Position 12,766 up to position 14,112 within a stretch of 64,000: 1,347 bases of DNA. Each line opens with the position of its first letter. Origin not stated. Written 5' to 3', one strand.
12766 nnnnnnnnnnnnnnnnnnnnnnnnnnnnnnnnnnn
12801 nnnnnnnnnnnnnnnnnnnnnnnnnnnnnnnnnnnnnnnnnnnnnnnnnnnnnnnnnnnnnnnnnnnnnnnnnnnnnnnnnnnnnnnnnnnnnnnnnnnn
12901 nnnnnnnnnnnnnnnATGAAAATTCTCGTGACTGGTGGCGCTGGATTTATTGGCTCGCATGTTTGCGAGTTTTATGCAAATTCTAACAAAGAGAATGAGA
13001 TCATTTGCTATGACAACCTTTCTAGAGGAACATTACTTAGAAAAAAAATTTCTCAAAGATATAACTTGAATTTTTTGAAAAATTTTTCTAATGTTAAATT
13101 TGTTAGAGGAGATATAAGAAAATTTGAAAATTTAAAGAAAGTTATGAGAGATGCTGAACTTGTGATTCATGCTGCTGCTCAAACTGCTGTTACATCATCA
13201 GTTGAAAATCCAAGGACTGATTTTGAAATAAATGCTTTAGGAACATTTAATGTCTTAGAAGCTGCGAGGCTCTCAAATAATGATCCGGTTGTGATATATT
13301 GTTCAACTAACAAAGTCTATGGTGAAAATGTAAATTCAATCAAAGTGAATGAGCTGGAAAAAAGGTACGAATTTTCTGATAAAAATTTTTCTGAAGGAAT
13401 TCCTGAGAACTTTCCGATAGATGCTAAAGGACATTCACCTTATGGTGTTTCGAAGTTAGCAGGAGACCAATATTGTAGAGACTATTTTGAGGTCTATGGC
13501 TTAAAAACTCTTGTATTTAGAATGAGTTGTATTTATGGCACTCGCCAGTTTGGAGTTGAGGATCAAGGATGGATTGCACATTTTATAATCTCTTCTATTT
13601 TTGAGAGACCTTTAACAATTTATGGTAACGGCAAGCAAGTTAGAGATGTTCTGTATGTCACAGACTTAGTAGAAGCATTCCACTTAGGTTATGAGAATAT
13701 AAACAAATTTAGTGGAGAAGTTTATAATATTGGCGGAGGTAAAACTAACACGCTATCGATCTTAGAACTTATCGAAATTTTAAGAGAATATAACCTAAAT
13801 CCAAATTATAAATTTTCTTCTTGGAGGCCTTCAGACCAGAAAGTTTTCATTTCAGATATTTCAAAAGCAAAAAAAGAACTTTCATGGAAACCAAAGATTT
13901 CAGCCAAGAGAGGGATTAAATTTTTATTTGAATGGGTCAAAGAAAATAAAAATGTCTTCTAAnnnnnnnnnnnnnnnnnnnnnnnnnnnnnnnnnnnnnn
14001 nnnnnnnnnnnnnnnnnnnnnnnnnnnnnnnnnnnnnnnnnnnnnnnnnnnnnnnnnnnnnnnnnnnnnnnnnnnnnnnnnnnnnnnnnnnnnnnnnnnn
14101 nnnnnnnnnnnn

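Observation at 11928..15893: Nucleotide-identical promoter-plus-start module shared by three epimerase paralogs; 103-bp perfect direct repeats bracket a 2.9-kb glycan cassette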

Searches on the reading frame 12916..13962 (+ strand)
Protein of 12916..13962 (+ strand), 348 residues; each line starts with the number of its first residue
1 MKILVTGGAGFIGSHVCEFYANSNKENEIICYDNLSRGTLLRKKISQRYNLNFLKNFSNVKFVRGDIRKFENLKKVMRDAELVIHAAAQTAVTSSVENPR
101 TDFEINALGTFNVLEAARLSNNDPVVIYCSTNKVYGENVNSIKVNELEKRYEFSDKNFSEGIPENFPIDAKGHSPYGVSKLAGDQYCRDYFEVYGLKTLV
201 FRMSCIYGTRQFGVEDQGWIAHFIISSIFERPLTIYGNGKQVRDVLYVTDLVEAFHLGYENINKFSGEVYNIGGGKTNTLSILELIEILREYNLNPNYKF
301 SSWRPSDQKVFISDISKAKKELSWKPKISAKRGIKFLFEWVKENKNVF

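Call 9: search_protein_families(library=pfam, proteins=[window:12916-13962:+], max_evalue=0.01)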
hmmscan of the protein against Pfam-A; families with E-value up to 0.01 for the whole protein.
window:12916-13962:+ (348 aa): 12 families
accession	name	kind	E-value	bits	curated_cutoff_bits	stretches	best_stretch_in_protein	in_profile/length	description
PF01370.27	Epimerase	-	7.5e-49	166.7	20.9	1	3-273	1-240/240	NAD dependent epimerase/dehydratase family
PF16363.11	GDP_Man_Dehyd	-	3.6e-48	165.1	27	1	4-335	1-330/332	GDP-mannose 4,6 dehydratase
PF01073.25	3Beta_HSD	-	9.3e-21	74.5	22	1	4-147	1-132/280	3-beta hydroxysteroid dehydrogenase/isomerase family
PF07993.18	NAD_binding_4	-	2.1e-18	66.8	20.1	1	5-233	1-235/258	Male sterility protein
PF02719.21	Polysacc_synt_2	-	1e-14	54.8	20.2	1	3-134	1-131/293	Polysaccharide biosynthesis protein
PF04321.23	RmlD_sub_bind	-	3.5e-13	49.7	27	1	1-210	1-155/287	RmlD substrate binding domain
PF05368.20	NmrA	-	0.0016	18.6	27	1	2-88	4-78/298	NmrA-like family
PF08659.16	KR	-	0.0042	17.5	22.6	1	3-137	3-143/180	KR domain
PF03435.24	Sacchrp_dh_NADP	-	0.0046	17.7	25.1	1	8-91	5-80/129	Saccharopine dehydrogenase NADP binding domain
PF13460.12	NAD_binding_10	-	0.0047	17.3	27.2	0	54-137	35-104/184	NAD(P)H-binding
PF00581.25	Rhodanese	-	0.0052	17.6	22.2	0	115-134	53-73/102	Rhodanese-like domain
PF25812.1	RAD24_helical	-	0.008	16.8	27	0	126-173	13-59/121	Checkpoint protein RAD24-like, helical bundle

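Call 11: find_encoding_contigs(protein=window:12916-13962:+, flank=10000, max_places=10)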
Protein window:12916-13962:+ (348 aa): no gene with exactly this product is on record in the collection.

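Call 37: search_protein_families(library=ncbifam, proteins=[window:12916-13962:+], max_evalue=0.00001)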
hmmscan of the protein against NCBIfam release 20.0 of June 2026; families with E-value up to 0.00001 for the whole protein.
window:12916-13962:+ (348 aa): 25 families
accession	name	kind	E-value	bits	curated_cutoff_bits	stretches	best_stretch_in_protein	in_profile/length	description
TIGR01181.1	dTDP_gluc_dehyt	equivalog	1e-53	182.5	365.1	1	2-346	1-316/321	dTDP-glucose 4,6-dehydratase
TIGR01179.1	galE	equivalog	5.7e-42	143.7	262.3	1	2-346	1-330/332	UDP-glucose 4-epimerase GalE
NF007490.0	PRK10084.1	subfamily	1.7e-35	122.7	649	1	1-346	1-339/361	dTDP-glucose 4,6-dehydratase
NF007582.0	PRK10217.1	equivalog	6.6e-34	117.5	698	1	2-345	3-335/355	dTDP-glucose 4,6-dehydratase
TIGR04180.1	EDH_00030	hypoth_equivalog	2.1e-31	109.1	475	1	3-328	1-296/297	NAD-dependent 4,6-dehydratase LegB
NF011728.1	PRK15181.1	equivalog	5.7e-27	94.6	760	1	3-343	18-339/348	Vi polysaccharide biosynthesis UDP-N-acetylglucosaminuronic acid C-4 epimerase TviC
NF007956.0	PRK10675.1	subfamily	2.7e-26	92.5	394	1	1-340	1-328/338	UDP-glucose 4-epimerase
TIGR02622.1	CDP_4_6_dhtase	equivalog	1.5e-24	86.8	278.45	1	2-139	6-137/352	CDP-glucose 4,6-dehydratase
TIGR02197.1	heptose_epim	equivalog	1.5e-20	73.6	274.6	1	3-343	1-315/316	ADP-glyceromanno-heptose 6-epimerase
TIGR03589.1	PseB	equivalog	2e-15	56.5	407.75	1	2-134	6-128/324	UDP-N-acetylglucosamine 4,6-dehydratase (inverting)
TIGR03466.1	HpnA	hypoth_equivalog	1e-14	54.2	367.65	1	1-146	1-128/327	hopanoid-associated sugar epimerase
TIGR01214.1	rmlD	equivalog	4.1e-14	52.4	224.05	1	2-210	1-154/285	dTDP-4-dehydrorhamnose reductase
TIGR01746.1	Thioester-redct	subfamily_domain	4.1e-13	49.3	213.35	1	2-306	1-295/371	thioester reductase domain-containing protein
NF043036.1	ErythonDh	equivalog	2e-12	47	325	1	1-141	1-135/321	D-erythronate dehydrogenase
TIGR01472.1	gmd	equivalog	4.9e-12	45.7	415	1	3-198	3-177/342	GDP-mannose 4,6-dehydratase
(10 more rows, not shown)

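Call 38: search_solved_structures(query=window:12916-13962:+, max_evalue=1e-20)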
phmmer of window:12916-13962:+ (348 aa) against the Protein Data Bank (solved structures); distinct sequences matched with E-value up to 1e-20: 46.
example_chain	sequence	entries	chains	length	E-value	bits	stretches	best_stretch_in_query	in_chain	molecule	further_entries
9rl0_E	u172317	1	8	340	1.8e-95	322.8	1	1-343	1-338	CDP-tyvelose 2-epimerase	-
1orr_A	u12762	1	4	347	2.8e-79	269.6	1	2-342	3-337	CDP-tyvelose-2-epimerase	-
4zrm_A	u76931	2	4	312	4.3e-37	130.9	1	1-342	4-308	UDP-glucose 4-epimerase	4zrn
8du1_A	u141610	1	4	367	9e-36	126.6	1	2-346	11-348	dTDP-glucose 4,6-dehydratase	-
6zl6_A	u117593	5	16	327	2.9e-35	124.9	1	1-343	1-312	Epimerase domain-containing protein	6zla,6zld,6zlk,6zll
2hun_A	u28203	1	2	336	6.4e-35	123.8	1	1-344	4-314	336aa long hypothetical dTDP-glucose 4,6-dehydratase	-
6zlj_A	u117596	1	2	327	1.1e-34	123.1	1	1-343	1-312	Epimerase domain-containing protein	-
6bwl_A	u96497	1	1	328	4.5e-34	121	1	1-344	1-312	Pal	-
6bi4_A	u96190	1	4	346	3.2e-33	118.2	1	1-345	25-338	dTDP-glucose 4,6-dehydratase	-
8vr2_A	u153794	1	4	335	2.1e-32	115.5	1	2-346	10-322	NAD-dependent epimerase/dehydratase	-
6pmh_A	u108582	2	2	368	7.1e-31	110.5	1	3-345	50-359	UDP-glucose 4-epimerase related protein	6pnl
1g1a_A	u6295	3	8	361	4.6e-30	107.8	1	1-344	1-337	DTDP-D-GLUCOSE 4,6-DEHYDRATASE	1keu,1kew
8rdg_A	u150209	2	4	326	5.9e-30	107.5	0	1-137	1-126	SDR family NAD(P)-dependent oxidoreductase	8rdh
8rdi_A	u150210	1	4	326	1.9e-29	105.7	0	1-137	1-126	SDR family NAD(P)-dependent oxidoreductase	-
2p5u_A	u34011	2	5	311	2e-29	105.7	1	1-337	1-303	UDP-glucose 4-epimerase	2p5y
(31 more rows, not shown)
